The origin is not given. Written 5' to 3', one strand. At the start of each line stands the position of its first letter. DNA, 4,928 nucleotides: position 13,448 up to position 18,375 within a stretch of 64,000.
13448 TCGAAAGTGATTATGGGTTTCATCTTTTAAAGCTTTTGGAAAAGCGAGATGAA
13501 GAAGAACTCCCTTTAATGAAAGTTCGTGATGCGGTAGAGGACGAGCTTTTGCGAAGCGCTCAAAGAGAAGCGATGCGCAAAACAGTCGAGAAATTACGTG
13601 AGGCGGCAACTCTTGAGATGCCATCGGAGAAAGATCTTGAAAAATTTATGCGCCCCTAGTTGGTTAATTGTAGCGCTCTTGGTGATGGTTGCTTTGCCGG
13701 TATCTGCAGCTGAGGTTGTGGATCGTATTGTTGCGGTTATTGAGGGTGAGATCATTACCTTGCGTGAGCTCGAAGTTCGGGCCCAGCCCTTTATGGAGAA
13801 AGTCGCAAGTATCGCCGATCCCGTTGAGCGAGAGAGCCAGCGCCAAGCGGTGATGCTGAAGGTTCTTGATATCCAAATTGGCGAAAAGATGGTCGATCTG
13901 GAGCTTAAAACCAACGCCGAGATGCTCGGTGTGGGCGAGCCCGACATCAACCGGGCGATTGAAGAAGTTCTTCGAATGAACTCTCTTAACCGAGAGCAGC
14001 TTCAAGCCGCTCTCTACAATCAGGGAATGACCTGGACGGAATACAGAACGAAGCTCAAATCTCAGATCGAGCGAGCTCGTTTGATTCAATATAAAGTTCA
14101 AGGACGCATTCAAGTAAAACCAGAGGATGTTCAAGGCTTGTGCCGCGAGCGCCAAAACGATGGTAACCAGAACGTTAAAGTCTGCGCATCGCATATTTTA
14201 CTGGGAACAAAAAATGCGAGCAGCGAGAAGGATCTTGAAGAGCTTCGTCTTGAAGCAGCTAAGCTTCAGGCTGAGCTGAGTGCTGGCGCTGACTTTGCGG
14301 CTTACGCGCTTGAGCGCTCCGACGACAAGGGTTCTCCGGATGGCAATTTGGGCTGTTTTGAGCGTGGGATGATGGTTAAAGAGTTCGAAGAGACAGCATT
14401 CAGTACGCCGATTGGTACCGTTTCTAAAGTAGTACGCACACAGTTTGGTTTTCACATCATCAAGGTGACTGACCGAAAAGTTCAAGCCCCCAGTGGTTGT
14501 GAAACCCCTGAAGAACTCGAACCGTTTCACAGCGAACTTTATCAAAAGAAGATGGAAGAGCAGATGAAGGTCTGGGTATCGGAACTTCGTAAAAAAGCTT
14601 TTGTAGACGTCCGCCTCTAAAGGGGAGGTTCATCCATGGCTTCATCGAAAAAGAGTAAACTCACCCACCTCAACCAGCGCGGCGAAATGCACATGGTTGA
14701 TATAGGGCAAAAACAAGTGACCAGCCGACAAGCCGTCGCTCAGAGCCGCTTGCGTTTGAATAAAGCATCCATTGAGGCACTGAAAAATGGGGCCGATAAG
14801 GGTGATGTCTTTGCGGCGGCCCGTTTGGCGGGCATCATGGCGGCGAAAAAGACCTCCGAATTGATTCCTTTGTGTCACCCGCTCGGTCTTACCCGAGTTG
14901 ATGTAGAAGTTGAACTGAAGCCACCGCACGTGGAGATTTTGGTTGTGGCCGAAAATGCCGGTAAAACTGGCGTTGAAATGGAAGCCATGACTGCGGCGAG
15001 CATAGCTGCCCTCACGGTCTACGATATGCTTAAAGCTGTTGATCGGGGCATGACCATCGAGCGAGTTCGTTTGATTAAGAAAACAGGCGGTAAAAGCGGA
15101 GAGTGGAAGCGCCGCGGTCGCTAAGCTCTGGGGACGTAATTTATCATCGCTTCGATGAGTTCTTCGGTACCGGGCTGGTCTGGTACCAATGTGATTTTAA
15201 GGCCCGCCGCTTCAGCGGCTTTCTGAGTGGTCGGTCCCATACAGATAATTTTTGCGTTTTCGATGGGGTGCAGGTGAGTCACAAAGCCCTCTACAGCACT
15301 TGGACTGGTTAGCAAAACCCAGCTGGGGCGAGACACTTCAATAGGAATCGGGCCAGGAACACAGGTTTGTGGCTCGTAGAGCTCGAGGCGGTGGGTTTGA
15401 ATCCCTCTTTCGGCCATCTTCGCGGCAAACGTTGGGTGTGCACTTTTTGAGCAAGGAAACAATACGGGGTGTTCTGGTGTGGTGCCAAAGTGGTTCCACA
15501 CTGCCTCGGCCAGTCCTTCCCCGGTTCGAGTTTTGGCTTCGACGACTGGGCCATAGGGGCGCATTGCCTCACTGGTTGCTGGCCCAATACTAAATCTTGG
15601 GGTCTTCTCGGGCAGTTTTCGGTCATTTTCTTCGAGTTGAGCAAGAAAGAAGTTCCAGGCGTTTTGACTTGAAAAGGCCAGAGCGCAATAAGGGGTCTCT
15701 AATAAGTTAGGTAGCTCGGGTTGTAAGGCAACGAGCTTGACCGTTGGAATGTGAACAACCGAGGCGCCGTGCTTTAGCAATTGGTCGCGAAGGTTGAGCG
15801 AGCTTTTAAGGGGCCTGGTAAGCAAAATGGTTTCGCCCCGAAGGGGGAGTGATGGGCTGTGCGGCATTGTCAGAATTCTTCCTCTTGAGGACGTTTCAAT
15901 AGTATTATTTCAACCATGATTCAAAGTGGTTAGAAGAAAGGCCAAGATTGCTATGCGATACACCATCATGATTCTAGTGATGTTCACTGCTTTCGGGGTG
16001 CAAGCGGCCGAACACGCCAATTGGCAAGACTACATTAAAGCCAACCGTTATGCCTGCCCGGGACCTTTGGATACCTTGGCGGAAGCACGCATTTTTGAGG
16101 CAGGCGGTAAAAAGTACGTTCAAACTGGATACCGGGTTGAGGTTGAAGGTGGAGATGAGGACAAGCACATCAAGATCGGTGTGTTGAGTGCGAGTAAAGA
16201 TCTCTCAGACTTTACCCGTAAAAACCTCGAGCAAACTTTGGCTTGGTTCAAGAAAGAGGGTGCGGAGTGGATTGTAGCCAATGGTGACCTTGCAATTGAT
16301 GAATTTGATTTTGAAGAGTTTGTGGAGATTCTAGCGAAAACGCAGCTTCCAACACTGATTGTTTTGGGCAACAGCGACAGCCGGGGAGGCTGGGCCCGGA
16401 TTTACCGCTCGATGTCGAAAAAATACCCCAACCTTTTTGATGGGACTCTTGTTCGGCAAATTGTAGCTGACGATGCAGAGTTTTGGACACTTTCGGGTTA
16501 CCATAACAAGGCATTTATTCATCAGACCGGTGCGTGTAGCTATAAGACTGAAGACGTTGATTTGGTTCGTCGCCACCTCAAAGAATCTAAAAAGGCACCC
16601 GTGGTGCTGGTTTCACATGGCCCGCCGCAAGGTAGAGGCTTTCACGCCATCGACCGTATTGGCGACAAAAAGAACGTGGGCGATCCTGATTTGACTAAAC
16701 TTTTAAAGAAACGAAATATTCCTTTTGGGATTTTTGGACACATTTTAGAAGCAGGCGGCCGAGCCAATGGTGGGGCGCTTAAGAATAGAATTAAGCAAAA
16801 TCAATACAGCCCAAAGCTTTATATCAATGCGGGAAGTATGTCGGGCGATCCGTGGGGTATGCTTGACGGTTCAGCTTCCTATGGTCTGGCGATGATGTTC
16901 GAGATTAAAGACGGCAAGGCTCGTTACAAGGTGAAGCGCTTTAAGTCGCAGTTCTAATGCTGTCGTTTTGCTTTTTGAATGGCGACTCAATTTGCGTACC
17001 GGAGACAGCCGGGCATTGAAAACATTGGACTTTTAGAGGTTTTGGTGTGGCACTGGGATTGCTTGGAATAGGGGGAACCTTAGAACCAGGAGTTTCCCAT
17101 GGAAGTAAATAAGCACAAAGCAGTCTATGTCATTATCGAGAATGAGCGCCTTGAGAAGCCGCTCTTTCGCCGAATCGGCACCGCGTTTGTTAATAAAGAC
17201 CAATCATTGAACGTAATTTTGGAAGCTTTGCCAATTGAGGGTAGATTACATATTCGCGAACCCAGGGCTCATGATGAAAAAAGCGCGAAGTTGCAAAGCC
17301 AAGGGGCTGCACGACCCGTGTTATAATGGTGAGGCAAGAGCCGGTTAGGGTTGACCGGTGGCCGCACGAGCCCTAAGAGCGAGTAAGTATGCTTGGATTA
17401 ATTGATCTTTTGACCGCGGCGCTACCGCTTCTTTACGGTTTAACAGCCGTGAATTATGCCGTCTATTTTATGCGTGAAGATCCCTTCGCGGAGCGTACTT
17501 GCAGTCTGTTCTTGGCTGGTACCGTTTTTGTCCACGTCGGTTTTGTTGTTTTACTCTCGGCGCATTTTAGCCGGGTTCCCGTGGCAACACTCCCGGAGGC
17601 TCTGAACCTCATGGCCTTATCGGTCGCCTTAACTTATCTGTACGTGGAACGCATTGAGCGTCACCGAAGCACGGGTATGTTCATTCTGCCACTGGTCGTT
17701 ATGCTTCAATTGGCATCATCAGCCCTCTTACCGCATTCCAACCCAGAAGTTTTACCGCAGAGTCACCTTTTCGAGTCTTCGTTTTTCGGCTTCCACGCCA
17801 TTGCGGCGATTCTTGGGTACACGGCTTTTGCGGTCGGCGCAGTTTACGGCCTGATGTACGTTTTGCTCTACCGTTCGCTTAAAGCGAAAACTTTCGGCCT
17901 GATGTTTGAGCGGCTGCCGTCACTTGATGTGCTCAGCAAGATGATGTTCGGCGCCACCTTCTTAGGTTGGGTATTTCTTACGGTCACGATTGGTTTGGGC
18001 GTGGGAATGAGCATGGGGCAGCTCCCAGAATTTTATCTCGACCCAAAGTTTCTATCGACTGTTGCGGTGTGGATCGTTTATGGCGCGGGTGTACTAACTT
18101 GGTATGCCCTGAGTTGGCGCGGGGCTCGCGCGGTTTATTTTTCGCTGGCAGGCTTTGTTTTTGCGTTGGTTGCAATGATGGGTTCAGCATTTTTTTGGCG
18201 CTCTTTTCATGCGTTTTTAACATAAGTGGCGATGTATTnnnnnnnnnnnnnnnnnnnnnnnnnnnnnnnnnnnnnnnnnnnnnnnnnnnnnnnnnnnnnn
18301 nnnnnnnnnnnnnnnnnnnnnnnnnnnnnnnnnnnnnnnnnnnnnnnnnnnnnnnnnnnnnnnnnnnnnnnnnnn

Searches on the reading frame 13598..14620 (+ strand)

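Call 7: search_protein_families(library=ncbifam, proteins=[window:13598-14620:+], max_evalue=0.00001)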
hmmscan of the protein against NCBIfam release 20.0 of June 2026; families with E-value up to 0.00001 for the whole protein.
window:13598-14620:+ (340 aa): 8 families
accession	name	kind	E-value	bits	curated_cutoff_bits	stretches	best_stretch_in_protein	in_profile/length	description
NF008038.0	PRK10770.1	equivalog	1.3e-26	93.4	394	1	23-295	7-275/431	peptidylprolyl isomerase SurA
NF000809.0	PRK00059.1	equivalog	1.7e-23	83.5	303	1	42-337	35-329/336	peptidylprolyl isomerase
NF002824.0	PRK02998.1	subfamily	2.2e-18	66.6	360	1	220-326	148-252/283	peptidylprolyl isomerase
NF002846.0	PRK03095.1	equivalog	2e-16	60.4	361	1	189-319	127-244/287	peptidylprolyl isomerase PrsA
NF002827.0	PRK03002.1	equivalog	2.2e-14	53.2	343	1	193-298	135-230/285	peptidylprolyl isomerase PrsA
TIGR02933.1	nifM_nitrog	equivalog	2.1e-10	40.9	168.2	1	121-329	60-254/256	nitrogen fixation protein NifM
NF011969.0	PRK15441.1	equivalog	2.3e-10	40.8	127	1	220-293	18-92/93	peptidylprolyl isomerase PpiC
NF008054.0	PRK10788.1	equivalog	9.8e-08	31.1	493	1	219-296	283-361/626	peptidylprolyl isomerase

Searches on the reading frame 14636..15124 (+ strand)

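Call 7: search_protein_families(library=ncbifam, proteins=[window:14636-15124:+], max_evalue=0.00001)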
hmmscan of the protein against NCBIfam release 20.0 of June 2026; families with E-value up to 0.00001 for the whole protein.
window:14636-15124:+ (162 aa): 6 families
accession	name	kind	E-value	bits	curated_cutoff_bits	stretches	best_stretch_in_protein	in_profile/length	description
NF006870.0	PRK09364.1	subfamily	8.9e-65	217.3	162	1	5-159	2-159/161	cyclic pyranopterin monophosphate synthase MoaC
TIGR00581.1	moaC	equivalog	1.4e-57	193.7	141.5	1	9-154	1-148/148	cyclic pyranopterin monophosphate synthase MoaC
NF002947.1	PRK03604.1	equivalog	8.4e-55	186.1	285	1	20-159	1-141/301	bifunctional molybdenum cofactor biosynthesis protein MoaC/MoaB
NF011069.0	PRK14499.1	equivalog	9.6e-53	179.3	457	1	8-159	2-156/308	cyclic pyranopterin monophosphate synthase MoaC/MOSC-domain-containing protein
NF008999.0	PRK12343.1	equivalog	5.2e-42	143.2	171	1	7-137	2-132/156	cyclic pyranopterin monophosphate synthase MoaC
NF011070.0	PRK14500.1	equivalog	2.4e-37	129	606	1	7-154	6-160/358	putative bifunctional molybdopterin-guanine dinucleotide biosynthesis protein MoaC/MobA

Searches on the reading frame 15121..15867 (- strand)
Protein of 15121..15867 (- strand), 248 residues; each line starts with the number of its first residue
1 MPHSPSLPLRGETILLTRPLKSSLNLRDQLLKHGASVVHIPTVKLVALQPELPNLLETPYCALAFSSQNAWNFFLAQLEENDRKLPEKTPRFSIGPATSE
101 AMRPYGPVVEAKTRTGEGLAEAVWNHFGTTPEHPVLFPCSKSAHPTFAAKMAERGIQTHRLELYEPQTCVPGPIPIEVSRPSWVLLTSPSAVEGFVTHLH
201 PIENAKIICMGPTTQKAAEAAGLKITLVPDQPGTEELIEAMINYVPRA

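Call 7: search_protein_families(library=ncbifam, proteins=[window:15121-15867:-], max_evalue=0.00001)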
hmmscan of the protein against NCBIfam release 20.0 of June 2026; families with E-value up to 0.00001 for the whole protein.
window:15121-15867:- (248 aa): 8 families
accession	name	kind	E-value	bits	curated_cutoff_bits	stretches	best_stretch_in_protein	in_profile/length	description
NF004593.0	PRK05928.4-2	equivalog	6.3e-23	81.5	275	1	12-245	3-243/247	uroporphyrinogen-III synthase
NF006621.0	PRK09189.1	equivalog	1.1e-13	51.3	223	1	14-239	3-235/240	uroporphyrinogen-III synthase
NF004594.0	PRK05928.4-3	equivalog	1.9e-13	50.4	365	1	14-243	4-231/237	uroporphyrinogen-III synthase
NF004592.0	PRK05928.4-1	equivalog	4.8e-13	49.2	332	1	183-243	169-234/237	uroporphyrinogen-III synthase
NF004587.0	PRK05928.2-5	equivalog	2.1e-09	37.3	246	1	182-246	50-114/245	uroporphyrinogen-III synthase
NF004395.0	PRK05752.1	equivalog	2.1e-06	27.3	380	1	14-165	6-163/255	uroporphyrinogen-III synthase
NF004582.0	PRK05928.1-1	equivalog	6.9e-06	25.8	319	0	13-103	2-96/246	uroporphyrinogen-III synthase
NF004583.0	PRK05928.1-5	equivalog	9.5e-06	25.3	432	0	59-242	57-246/250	uroporphyrinogen-III synthase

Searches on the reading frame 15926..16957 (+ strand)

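Call 7: search_protein_families(library=ncbifam, proteins=[window:15926-16957:+], max_evalue=0.00001)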
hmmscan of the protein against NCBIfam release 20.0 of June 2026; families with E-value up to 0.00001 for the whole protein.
window:15926-16957:+ (343 aa): 2 families
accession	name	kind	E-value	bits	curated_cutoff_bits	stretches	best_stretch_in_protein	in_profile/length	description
NF050112.1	PhdiestSpdARhizob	equivalog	1.9e-09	37.6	400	1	110-273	37-197/264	2', 3'cyclic nucleotide phosphodiesterase SpdA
TIGR04168.1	TIGR04168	hypoth_equivalog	2.3e-07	30.5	200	0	190-304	101-222/269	TIGR04168 family protein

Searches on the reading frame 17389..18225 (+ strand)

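Call 8: search_protein_families(library=pfam, proteins=[window:17389-18225:+], max_evalue=0.00001)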
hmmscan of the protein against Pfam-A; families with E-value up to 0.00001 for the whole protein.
window:17389-18225:+ (278 aa): 1 family
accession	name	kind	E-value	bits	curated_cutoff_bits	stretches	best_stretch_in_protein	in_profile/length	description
PF01578.25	Cytochrom_C_asm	-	8.6e-21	75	29.9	1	67-269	3-207/212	Cytochrome C assembly protein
